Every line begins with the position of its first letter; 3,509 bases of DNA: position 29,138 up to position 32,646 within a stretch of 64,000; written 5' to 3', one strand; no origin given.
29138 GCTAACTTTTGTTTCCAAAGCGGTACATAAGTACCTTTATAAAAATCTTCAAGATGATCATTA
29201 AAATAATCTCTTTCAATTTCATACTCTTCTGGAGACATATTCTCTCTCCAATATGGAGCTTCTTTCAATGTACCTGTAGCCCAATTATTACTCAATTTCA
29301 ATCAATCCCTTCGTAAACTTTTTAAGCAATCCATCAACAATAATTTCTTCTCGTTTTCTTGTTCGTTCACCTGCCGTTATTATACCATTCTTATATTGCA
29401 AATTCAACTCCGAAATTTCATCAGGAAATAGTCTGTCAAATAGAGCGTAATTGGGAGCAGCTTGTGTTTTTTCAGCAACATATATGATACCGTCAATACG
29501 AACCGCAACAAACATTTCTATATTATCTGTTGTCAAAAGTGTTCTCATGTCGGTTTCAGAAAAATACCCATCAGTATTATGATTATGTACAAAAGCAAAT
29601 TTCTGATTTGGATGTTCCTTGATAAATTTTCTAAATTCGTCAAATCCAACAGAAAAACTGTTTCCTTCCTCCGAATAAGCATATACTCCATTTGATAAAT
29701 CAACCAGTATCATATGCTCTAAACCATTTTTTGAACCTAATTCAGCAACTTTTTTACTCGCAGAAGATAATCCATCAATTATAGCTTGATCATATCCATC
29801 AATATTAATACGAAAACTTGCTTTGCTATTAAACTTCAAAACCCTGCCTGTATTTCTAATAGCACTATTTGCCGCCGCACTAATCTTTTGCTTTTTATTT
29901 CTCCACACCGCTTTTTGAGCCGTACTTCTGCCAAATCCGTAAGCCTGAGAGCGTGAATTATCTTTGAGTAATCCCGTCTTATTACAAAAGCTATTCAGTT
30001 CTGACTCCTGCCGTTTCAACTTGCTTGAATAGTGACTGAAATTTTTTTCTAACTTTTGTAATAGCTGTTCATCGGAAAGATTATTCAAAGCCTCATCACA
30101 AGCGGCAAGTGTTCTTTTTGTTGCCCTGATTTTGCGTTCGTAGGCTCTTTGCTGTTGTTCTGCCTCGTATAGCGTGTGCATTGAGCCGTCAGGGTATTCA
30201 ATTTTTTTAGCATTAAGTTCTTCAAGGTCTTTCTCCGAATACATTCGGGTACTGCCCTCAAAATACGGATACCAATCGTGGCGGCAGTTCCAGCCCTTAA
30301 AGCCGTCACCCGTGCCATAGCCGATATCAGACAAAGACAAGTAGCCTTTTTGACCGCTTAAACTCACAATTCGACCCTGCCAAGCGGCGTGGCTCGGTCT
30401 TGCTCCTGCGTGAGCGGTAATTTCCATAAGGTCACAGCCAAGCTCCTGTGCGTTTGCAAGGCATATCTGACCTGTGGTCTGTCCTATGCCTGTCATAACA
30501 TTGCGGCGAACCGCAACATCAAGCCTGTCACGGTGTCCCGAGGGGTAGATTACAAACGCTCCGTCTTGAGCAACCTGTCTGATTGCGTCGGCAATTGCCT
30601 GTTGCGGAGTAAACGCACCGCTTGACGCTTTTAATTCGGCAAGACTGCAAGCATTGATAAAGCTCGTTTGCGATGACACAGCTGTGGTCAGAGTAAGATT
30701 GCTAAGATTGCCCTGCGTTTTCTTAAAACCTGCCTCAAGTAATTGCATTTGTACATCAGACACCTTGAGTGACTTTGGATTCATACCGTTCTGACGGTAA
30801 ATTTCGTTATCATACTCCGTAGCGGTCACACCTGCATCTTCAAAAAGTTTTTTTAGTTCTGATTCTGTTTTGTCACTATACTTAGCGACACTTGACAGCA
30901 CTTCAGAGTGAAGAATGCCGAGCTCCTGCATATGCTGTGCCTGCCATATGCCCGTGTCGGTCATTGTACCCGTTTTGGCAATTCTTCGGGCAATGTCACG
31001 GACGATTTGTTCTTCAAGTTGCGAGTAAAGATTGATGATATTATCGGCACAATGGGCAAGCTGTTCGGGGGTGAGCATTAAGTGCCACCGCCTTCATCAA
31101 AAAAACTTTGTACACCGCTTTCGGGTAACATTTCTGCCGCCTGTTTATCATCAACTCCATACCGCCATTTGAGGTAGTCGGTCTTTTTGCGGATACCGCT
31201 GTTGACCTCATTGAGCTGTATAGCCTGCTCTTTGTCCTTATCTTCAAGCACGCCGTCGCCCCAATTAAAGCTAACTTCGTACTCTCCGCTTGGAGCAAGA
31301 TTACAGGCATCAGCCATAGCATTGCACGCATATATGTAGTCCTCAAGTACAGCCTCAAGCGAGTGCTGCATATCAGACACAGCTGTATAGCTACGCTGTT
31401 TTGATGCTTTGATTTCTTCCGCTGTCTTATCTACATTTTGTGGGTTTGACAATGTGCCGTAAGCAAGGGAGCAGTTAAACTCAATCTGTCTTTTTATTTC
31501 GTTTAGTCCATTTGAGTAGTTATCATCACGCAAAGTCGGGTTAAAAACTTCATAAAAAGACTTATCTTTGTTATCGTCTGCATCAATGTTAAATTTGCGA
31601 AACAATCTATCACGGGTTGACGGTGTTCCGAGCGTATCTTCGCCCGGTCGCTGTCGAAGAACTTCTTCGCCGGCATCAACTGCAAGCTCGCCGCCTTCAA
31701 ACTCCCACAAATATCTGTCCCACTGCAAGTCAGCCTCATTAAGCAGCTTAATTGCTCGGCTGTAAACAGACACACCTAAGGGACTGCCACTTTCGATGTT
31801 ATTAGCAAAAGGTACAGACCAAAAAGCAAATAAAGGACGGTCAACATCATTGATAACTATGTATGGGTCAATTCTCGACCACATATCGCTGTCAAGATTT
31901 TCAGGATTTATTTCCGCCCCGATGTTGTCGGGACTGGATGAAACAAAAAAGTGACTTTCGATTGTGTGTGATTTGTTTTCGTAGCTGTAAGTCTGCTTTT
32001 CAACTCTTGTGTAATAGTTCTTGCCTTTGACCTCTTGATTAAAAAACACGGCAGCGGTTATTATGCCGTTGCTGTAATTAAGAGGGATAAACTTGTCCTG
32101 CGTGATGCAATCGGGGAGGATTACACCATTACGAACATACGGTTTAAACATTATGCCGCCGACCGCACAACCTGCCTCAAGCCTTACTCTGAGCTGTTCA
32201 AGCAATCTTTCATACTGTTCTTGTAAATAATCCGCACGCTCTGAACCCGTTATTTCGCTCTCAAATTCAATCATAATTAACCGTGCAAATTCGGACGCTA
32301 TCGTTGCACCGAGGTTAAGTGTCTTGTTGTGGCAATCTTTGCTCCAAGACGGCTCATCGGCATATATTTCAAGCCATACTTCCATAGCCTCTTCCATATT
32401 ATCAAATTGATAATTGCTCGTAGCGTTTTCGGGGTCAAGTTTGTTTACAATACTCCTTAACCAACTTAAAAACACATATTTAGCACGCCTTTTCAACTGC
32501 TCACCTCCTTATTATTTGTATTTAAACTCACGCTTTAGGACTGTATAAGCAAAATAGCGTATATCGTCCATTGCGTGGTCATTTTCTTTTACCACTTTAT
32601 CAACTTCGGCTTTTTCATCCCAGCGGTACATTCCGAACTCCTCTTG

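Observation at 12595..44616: Mu-like transposable prophage precisely delimited inside a VirB4 conjugation ATPase gene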

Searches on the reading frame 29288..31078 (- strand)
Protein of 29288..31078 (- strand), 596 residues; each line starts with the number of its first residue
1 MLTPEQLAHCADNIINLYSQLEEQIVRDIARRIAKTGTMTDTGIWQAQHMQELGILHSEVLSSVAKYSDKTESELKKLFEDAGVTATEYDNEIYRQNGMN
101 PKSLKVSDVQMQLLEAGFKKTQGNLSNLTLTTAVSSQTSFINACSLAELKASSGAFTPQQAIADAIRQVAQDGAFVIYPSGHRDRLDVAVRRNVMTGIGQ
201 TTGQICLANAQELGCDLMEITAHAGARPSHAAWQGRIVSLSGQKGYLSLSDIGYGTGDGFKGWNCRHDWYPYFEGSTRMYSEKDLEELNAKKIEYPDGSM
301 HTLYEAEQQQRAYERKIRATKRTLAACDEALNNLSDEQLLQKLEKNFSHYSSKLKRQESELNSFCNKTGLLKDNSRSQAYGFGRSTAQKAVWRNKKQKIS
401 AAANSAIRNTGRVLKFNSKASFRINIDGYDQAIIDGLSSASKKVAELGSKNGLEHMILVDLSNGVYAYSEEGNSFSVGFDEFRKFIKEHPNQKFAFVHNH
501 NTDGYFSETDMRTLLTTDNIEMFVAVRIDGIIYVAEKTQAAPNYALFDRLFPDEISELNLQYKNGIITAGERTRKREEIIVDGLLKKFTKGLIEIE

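Call 6: search_protein_families(library=pfam, proteins=[window:29288-31078:-], max_evalue=0.01)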
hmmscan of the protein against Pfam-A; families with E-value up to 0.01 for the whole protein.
window:29288-31078:- (596 aa): 1 family
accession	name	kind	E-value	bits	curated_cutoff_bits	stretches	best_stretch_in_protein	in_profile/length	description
PF06152.16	Phage_min_cap2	-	1e-103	347.5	26.3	1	2-366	1-366/366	Phage minor capsid protein 2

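Call 52: search_protein_families(library=ncbifam, proteins=[window:29288-31078:-], max_evalue=0.01)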
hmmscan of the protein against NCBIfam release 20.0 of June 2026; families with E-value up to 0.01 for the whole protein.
window:29288-31078:- (596 aa): 0 families

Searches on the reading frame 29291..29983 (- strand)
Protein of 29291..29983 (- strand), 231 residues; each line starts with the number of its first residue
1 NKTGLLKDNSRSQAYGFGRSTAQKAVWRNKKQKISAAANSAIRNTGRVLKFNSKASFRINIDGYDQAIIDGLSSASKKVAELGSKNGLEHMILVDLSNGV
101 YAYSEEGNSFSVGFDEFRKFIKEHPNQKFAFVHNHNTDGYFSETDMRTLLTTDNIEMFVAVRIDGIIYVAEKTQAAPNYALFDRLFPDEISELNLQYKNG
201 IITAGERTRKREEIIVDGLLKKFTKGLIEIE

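Call 52: search_protein_families(library=ncbifam, proteins=[window:29291-29983:-], max_evalue=0.01)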
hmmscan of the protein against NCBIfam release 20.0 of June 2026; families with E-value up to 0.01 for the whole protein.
seq(231 aa): 2 families
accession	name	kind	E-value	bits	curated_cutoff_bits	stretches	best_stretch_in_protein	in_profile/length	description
TIGR01500.1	sepiapter_red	equivalog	0.0058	16.1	206.55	0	15-111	10-109/255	sepiapterin reductase (L-erythro-7,8-dihydrobiopterin forming)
NF003163.0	PRK04143.1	equivalog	0.0085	15.5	272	0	69-138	182-250/265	protein-ADP-ribose hydrolase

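Call 53: search_protein_families(library=pfam, proteins=[window:29291-29983:-], max_evalue=1)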
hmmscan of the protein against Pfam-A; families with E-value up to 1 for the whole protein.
seq(231 aa): 0 families

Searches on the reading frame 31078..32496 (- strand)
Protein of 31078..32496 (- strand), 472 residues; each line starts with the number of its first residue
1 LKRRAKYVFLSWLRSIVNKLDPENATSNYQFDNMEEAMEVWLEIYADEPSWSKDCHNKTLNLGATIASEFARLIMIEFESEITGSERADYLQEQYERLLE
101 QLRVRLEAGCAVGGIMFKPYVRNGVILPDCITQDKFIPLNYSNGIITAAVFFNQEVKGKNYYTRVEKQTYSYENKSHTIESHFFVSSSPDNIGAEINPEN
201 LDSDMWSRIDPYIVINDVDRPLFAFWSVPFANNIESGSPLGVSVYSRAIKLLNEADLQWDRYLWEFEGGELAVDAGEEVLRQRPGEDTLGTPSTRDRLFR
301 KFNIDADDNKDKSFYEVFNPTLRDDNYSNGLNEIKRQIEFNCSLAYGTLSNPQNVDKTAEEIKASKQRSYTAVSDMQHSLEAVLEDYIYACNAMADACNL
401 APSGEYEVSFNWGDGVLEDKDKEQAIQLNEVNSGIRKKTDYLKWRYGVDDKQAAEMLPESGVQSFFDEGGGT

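Call 6: search_protein_families(library=pfam, proteins=[window:31078-32496:-], max_evalue=0.01)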
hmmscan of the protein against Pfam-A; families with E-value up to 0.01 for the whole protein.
window:31078-32496:- (472 aa): 1 family
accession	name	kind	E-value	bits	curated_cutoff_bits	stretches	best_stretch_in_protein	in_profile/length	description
PF05133.19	SPP1_portal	-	1.6e-07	31.1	25.5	1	106-456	94-406/416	Phage portal protein, SPP1 Gp6-like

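Call 52: search_protein_families(library=ncbifam, proteins=[window:31078-32496:-], max_evalue=0.01)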
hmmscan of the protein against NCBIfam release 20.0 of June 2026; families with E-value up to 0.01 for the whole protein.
window:31078-32496:- (472 aa): 1 family
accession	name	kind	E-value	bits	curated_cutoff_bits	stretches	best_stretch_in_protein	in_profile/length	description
TIGR01542.1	A118_put_portal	equivalog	4.8e-39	134.5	277.2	1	56-457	55-463/476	phage portal protein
